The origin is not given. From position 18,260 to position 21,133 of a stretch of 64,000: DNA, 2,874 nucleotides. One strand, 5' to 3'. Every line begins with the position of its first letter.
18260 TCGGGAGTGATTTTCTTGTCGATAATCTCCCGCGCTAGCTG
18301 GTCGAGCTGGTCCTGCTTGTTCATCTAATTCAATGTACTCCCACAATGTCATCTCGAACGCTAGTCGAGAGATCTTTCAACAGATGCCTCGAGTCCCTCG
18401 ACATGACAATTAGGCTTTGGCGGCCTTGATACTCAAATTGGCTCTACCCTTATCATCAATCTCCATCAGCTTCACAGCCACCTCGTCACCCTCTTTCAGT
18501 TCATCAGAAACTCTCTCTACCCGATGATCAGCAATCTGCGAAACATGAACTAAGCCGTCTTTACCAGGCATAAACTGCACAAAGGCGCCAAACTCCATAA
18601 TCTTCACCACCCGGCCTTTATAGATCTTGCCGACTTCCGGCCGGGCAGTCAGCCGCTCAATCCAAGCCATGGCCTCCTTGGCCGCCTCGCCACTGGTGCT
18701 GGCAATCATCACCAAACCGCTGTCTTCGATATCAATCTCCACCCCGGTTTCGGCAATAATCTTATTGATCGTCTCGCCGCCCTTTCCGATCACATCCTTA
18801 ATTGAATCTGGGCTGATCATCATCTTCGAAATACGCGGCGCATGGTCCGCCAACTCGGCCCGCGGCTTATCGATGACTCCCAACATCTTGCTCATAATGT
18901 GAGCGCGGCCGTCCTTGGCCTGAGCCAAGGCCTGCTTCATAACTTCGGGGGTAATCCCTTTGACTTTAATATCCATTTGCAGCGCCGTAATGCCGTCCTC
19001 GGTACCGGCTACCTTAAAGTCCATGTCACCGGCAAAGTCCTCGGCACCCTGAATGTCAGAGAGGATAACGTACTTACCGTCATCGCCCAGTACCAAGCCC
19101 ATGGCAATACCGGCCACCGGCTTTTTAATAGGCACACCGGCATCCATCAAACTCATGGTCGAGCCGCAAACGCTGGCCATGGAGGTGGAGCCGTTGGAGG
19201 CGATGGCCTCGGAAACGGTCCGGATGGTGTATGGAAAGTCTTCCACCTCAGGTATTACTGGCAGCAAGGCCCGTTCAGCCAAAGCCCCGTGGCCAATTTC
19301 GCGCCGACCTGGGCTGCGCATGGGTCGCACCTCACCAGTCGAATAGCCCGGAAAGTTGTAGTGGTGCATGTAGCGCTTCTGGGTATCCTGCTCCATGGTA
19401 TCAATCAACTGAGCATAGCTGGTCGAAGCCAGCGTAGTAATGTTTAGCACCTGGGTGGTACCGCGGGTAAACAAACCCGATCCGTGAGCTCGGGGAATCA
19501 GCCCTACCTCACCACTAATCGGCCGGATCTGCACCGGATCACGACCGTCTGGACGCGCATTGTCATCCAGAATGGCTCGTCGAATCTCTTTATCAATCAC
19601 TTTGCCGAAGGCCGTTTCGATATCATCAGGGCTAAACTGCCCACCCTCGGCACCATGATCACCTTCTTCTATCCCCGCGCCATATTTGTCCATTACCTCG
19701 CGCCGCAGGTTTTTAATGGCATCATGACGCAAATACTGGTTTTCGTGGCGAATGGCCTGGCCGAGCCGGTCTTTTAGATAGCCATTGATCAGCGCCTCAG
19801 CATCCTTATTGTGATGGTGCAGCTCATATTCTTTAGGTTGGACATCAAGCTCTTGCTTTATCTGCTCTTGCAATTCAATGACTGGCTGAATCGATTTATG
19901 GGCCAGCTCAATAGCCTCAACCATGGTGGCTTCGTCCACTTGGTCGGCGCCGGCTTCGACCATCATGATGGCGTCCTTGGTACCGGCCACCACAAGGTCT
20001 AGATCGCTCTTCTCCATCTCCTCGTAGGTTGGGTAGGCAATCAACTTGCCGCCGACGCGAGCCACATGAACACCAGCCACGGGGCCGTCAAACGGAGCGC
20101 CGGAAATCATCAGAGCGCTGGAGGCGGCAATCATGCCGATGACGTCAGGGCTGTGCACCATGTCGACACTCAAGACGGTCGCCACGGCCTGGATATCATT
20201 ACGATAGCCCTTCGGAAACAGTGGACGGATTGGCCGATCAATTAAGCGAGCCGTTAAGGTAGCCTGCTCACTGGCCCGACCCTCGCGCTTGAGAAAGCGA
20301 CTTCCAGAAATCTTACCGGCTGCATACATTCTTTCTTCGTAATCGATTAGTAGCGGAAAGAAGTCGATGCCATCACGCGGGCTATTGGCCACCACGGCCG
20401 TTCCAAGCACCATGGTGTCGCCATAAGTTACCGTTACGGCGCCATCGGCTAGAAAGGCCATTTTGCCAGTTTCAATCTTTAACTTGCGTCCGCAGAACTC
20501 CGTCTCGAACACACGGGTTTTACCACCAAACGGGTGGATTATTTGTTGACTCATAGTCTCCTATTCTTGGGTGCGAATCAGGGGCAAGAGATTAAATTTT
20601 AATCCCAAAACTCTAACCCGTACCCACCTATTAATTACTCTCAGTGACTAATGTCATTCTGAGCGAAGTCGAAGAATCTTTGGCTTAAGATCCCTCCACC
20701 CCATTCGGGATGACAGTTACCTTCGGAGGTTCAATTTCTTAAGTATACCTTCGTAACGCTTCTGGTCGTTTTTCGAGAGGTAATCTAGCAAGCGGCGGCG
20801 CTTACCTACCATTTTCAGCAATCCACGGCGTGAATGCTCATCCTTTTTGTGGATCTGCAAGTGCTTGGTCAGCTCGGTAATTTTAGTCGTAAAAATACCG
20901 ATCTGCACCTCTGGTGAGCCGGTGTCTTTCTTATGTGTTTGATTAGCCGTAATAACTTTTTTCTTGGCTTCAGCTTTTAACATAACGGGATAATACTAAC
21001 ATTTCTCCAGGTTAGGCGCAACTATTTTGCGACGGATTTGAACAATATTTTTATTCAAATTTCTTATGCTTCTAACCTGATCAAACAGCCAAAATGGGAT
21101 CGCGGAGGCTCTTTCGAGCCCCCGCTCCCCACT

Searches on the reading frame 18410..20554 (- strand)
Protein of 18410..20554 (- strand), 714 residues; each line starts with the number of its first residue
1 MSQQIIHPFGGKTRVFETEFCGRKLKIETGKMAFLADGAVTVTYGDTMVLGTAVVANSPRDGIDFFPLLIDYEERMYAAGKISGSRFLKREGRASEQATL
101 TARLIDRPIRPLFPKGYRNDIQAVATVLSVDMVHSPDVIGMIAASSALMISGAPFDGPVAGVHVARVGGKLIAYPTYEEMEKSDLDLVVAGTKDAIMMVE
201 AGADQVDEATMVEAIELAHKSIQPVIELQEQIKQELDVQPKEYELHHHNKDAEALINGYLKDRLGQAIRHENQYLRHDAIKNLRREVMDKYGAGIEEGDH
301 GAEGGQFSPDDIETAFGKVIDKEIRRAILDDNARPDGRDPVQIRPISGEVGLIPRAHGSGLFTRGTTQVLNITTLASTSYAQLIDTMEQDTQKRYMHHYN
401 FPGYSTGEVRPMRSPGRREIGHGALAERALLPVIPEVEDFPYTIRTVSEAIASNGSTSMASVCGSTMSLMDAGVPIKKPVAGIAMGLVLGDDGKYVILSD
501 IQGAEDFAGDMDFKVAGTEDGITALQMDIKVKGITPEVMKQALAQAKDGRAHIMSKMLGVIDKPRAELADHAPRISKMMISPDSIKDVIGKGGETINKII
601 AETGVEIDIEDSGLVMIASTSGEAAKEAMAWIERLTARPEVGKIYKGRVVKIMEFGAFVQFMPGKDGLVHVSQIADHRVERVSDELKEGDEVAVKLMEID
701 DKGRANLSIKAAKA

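Call 29: find_homologous_proteins(query=window:18410-20554:-, max_evalue=1e-100)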
Query window:18410-20554:- (714 aa): 8000 proteins with E <= 1e-100 among 8000 candidates; the best 120 are listed.
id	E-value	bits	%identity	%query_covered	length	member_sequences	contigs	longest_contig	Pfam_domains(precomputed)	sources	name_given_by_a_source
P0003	0.0e+0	1575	100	100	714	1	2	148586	PF00013.36,PF03725.21,PF00575.30,PF03726.20,PF01138.28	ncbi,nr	ncbi:MAG TPA: polyribonucleotide nucleotidyltransferase [Candidatus Saccharimonadales bacterium]|nr:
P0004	0.0e+0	1319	84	100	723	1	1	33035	PF00013.36,PF03725.21,PF00575.30,PF03726.20,PF01138.28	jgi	jgi:polyribonucleotide nucleotidyltransferase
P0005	0.0e+0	1317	83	100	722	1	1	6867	PF00013.36,PF03725.21,PF00575.30,PF03726.20,PF01138.28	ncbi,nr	ncbi:MAG TPA: polyribonucleotide nucleotidyltransferase [Candidatus Saccharimonadales bacterium]|nr:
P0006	0.0e+0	1300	83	100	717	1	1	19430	PF00013.36,PF03725.21,PF00575.30,PF03726.20,PF01138.28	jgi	jgi:polyribonucleotide nucleotidyltransferase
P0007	0.0e+0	1297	82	100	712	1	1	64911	PF00013.36,PF03725.21,PF00575.30,PF03726.20,PF01138.28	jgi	jgi:polyribonucleotide nucleotidyltransferase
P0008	0.0e+0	1284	81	100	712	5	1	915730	PF00013.36,PF03725.21,PF00575.30,PF03726.20,PF01138.28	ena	-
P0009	0.0e+0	1282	81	100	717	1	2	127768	PF00013.36,PF03725.21,PF00575.30,PF03726.20,PF01138.28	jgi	jgi:polyribonucleotide nucleotidyltransferase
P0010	0.0e+0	1281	81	100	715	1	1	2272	PF00013.36,PF03725.21,PF00575.30,PF03726.20,PF01138.28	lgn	-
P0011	0.0e+0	1278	80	100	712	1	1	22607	PF00013.36,PF03725.21,PF00575.30,PF03726.20,PF01138.28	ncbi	-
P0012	0.0e+0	1273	80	100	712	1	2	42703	PF00013.36,PF03725.21,PF00575.30,PF03726.20,PF01138.28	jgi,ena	-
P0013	0.0e+0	1272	81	100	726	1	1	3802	PF00013.36,PF03725.21,PF00575.30,PF03726.20,PF01138.28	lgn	-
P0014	0.0e+0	1270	80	100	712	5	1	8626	PF00013.36,PF03725.21,PF00575.30,PF03726.20,PF01138.28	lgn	-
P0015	0.0e+0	1269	81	100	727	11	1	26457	PF00013.36,PF03725.21,PF00575.30,PF01138.28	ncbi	-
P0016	0.0e+0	1268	81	100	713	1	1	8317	PF00013.36,PF03725.21,PF00575.30,PF03726.20,PF01138.28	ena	-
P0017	0.0e+0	1265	80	100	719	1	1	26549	PF00013.36,PF03725.21,PF00575.30,PF03726.20,PF01138.28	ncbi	-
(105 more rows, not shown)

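Call 31: find_encoding_contigs(protein=P0004, flank=6000, max_places=3)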
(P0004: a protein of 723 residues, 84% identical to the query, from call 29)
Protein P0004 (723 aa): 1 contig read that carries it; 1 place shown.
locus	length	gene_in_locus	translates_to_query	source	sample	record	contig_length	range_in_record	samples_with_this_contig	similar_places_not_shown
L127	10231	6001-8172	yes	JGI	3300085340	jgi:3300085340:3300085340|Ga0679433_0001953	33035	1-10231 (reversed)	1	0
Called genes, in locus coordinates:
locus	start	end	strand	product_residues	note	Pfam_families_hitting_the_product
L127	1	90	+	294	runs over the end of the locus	PF01149:Fapy_DNA_glyco, PF06831:H2TH, PF06827:zf-FPG_IleRS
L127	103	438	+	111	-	PF12643:MazG-like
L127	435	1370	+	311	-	PF06144:DNA_pol3_delta (weak), PF21694:DNA_pol3_delta_C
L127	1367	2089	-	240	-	-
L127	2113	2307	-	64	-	-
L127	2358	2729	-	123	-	PF01649:Ribosomal_S20p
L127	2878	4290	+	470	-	PF01368:DHH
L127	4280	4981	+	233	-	PF01509:TruB_N, PF16198:TruB_C_2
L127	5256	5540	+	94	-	-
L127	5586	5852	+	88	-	PF00312:Ribosomal_S15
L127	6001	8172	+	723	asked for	PF01138:RNase_PH, PF03725:RNase_PH_C, PF03726:PNPase, PF01138:RNase_PH, PF00013:KH_1, PF00575:S1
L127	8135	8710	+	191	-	PF03167:UDG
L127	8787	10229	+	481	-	?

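Call 32: find_encoding_contigs(protein=P0007, flank=6000, max_places=3)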
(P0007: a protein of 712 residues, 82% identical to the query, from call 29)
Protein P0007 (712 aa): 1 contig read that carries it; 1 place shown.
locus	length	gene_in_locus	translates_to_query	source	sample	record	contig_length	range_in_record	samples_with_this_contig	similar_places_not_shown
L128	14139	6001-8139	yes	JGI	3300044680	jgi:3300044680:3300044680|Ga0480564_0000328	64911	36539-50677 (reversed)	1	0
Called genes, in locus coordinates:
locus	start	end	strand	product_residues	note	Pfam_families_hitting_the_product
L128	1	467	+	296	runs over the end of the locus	PF01149:Fapy_DNA_glyco, PF06831:H2TH, PF06827:zf-FPG_IleRS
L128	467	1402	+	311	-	PF06144:DNA_pol3_delta, PF21694:DNA_pol3_delta_C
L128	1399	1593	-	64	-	-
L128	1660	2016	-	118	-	PF01649:Ribosomal_S20p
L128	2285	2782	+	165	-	PF04542:Sigma70_r2, PF08281:Sigma70_r4_2 (weak), PF00196:GerE (weak)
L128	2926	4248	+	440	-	PF01368:DHH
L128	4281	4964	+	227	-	PF01509:TruB_N, PF16198:TruB_C_2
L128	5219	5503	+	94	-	-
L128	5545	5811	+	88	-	PF00312:Ribosomal_S15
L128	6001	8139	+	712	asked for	PF01138:RNase_PH, PF03725:RNase_PH_C, PF03726:PNPase, PF01138:RNase_PH, PF00013:KH_1, PF00575:S1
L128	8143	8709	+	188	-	PF03167:UDG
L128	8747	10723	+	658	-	PF00753:Lactamase_B, PF12706:Lactamase_B_2 (weak), PF22505:RNase_J_b_CASP, PF07521:RMMBL, PF17770:RNase_J_C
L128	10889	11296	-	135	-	-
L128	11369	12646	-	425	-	PF00310:GATase_2 (faint), PF13522:GATase_6, PF13537:GATase_7, PF00156:Pribosyltran (weak)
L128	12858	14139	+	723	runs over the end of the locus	PF13491:FtsK_4TM, PF17854:FtsK_alpha, PF01580:FtsK_SpoIIIE, PF09397:FtsK_gamma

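Call 33: find_encoding_contigs(protein=P0008, flank=6000, max_places=3)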
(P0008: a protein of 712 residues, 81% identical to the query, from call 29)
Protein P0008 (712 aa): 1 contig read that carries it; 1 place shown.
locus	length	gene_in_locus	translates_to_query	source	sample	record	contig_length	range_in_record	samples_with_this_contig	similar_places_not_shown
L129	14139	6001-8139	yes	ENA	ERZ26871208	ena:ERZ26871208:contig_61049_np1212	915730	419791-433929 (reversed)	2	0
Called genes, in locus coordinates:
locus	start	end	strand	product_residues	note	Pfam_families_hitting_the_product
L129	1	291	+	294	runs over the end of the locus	PF01149:Fapy_DNA_glyco, PF06831:H2TH, PF06827:zf-FPG_IleRS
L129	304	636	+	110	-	PF12643:MazG-like (weak)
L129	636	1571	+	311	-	PF06144:DNA_pol3_delta, PF21694:DNA_pol3_delta_C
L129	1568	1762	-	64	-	-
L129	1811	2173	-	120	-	PF01649:Ribosomal_S20p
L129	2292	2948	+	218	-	PF04542:Sigma70_r2, PF08281:Sigma70_r4_2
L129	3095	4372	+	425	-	PF01368:DHH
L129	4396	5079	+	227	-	PF01509:TruB_N, PF16198:TruB_C_2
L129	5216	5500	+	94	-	-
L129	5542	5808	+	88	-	PF00312:Ribosomal_S15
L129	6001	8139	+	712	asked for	PF01138:RNase_PH, PF03725:RNase_PH_C, PF03726:PNPase, PF01138:RNase_PH, PF00013:KH_1, PF00575:S1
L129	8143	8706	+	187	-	PF03167:UDG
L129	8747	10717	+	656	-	PF00753:Lactamase_B, PF12706:Lactamase_B_2, PF22505:RNase_J_b_CASP, PF07521:RMMBL (weak), PF17770:RNase_J_C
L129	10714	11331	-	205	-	PF13489:Methyltransf_23, PF13847:Methyltransf_31, PF08241:Methyltransf_11, PF08242:Methyltransf_12 (weak), PF13649:Methyltransf_25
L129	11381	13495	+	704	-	PF13491:FtsK_4TM, PF17854:FtsK_alpha, PF01580:FtsK_SpoIIIE, PF09397:FtsK_gamma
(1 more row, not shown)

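Call 47: find_encoding_contigs(protein=P0005, flank=5000, max_places=2)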
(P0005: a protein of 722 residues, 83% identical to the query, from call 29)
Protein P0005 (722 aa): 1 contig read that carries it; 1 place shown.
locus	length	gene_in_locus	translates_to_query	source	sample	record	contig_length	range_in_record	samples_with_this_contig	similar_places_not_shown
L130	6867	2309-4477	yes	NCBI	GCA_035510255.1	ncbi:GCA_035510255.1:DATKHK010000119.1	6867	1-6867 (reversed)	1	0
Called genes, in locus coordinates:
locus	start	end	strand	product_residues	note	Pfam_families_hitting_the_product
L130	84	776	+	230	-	PF01509:TruB_N, PF16198:TruB_C_2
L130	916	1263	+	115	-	-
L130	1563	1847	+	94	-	-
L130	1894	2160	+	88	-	PF00312:Ribosomal_S15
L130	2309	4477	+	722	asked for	PF01138:RNase_PH, PF03725:RNase_PH_C, PF03726:PNPase, PF01138:RNase_PH, PF00013:KH_1, PF00575:S1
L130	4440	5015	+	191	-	PF03167:UDG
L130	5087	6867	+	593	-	PF00753:Lactamase_B, PF12706:Lactamase_B_2 (weak), PF22505:RNase_J_b_CASP, PF07521:RMMBL, PF17770:RNase_J_C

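Call 48: find_encoding_contigs(protein=P0006, flank=5000, max_places=2)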
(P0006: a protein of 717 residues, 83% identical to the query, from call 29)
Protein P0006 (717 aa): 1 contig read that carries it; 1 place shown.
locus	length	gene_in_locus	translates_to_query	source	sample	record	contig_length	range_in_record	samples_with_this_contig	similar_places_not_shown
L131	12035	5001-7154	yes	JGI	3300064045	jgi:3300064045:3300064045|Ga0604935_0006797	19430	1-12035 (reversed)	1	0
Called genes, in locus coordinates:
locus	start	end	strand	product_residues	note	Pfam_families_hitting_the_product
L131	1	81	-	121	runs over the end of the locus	PF01649:Ribosomal_S20p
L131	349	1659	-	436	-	PF01546:Peptidase_M20, PF07687:M20_dimer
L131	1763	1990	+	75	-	-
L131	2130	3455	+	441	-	PF01368:DHH (weak)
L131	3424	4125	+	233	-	PF01509:TruB_N, PF16198:TruB_C_2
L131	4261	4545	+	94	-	-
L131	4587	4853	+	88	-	PF00312:Ribosomal_S15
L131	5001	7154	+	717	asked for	PF01138:RNase_PH, PF03725:RNase_PH_C, PF03726:PNPase, PF01138:RNase_PH, PF00013:KH_1, PF00575:S1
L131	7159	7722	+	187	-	PF03167:UDG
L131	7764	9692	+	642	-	PF00753:Lactamase_B, PF12706:Lactamase_B_2, PF22505:RNase_J_b_CASP, PF07521:RMMBL (weak), PF17770:RNase_J_C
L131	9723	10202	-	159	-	-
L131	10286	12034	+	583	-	?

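Call 49: find_encoding_contigs(protein=P0009, flank=5000, max_places=2)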
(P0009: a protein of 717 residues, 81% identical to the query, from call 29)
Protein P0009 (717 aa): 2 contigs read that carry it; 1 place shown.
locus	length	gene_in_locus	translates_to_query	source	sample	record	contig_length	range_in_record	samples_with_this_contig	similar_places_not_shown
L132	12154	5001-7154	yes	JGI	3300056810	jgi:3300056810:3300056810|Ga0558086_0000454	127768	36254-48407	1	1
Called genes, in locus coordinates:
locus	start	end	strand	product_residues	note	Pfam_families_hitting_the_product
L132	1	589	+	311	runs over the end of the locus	PF06144:DNA_pol3_delta (weak), PF21694:DNA_pol3_delta_C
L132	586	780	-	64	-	-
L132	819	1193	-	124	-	PF01649:Ribosomal_S20p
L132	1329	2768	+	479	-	PF01368:DHH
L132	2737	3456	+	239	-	PF01509:TruB_N, PF16198:TruB_C_2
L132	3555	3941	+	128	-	-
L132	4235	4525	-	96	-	-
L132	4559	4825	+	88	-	PF00312:Ribosomal_S15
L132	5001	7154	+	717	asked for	PF01138:RNase_PH, PF03725:RNase_PH_C, PF03726:PNPase, PF01138:RNase_PH, PF00013:KH_1, PF00575:S1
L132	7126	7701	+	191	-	PF03167:UDG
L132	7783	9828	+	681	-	PF00753:Lactamase_B, PF12706:Lactamase_B_2 (weak), PF22505:RNase_J_b_CASP, PF07521:RMMBL, PF17770:RNase_J_C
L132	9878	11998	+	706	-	PF13491:FtsK_4TM, PF17854:FtsK_alpha, PF01580:FtsK_SpoIIIE, PF09397:FtsK_gamma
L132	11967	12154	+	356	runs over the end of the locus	PF13413:HTH_25, PF09136:Glucodextran_B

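Call 66: search_protein_families(library=phrogs, proteins=[L127:5256-5540:+, L130:916-1263:+], max_evalue=0.1)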
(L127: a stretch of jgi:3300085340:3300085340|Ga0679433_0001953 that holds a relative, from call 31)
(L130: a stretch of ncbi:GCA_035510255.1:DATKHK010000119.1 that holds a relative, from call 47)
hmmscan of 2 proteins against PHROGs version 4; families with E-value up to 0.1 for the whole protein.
L127:5256-5540:+ (94 aa): 2 families
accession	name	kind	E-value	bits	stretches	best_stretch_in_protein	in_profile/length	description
phrog_5553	-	unknown function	0.026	15.7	0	9-48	10-48/114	-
phrog_6701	-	unknown function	0.087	13.6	1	19-63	69-113/169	-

L130:916-1263:+ (115 aa): 1 family
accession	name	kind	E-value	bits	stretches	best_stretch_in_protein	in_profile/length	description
phrog_13693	-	unknown function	0.067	14.4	0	17-69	29-76/99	-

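Call 67: search_protein_families(library=padloc, proteins=[L127:5256-5540:+, L130:916-1263:+], max_evalue=0.1)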
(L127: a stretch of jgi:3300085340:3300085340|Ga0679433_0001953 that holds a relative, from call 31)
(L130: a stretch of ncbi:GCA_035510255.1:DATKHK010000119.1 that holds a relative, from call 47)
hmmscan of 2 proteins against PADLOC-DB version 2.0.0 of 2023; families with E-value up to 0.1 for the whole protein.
L127:5256-5540:+ (94 aa): 0 families

L130:916-1263:+ (115 aa): 0 families

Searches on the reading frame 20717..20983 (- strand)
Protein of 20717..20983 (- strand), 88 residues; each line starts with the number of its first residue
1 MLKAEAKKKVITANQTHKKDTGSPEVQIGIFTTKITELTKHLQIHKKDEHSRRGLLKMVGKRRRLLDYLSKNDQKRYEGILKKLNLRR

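Call 27: find_encoding_contigs(protein=window:20717-20983:-, flank=4000, max_places=10)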
Protein window:20717-20983:- (88 aa): 4 contigs read that carry it; 3 places shown.
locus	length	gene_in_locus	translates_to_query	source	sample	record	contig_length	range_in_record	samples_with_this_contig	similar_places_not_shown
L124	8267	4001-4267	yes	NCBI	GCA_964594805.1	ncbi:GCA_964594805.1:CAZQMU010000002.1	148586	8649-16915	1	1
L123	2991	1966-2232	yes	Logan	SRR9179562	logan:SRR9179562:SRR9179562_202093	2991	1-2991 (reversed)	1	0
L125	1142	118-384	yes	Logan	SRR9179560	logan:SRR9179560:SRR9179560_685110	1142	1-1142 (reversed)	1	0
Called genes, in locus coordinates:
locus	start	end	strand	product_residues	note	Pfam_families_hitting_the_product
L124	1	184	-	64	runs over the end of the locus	-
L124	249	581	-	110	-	PF01649:Ribosomal_S20p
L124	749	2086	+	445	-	PF01368:DHH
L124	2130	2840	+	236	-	PF01509:TruB_N, PF16198:TruB_C_2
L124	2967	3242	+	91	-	-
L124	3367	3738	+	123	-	-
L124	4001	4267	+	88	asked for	PF00312:Ribosomal_S15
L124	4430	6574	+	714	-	PF01138:RNase_PH, PF03725:RNase_PH_C, PF03726:PNPase, PF01138:RNase_PH, PF00013:KH_1, PF00575:S1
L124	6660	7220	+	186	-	PF03167:UDG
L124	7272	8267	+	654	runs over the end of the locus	PF00753:Lactamase_B, PF12706:Lactamase_B_2, PF22505:RNase_J_b_CASP, PF07521:RMMBL, PF17770:RNase_J_C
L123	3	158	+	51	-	?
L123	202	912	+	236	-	PF01509:TruB_N, PF16198:TruB_C_2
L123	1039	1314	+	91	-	-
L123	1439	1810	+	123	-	-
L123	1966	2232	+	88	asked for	PF00312:Ribosomal_S15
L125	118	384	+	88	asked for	PF00312:Ribosomal_S15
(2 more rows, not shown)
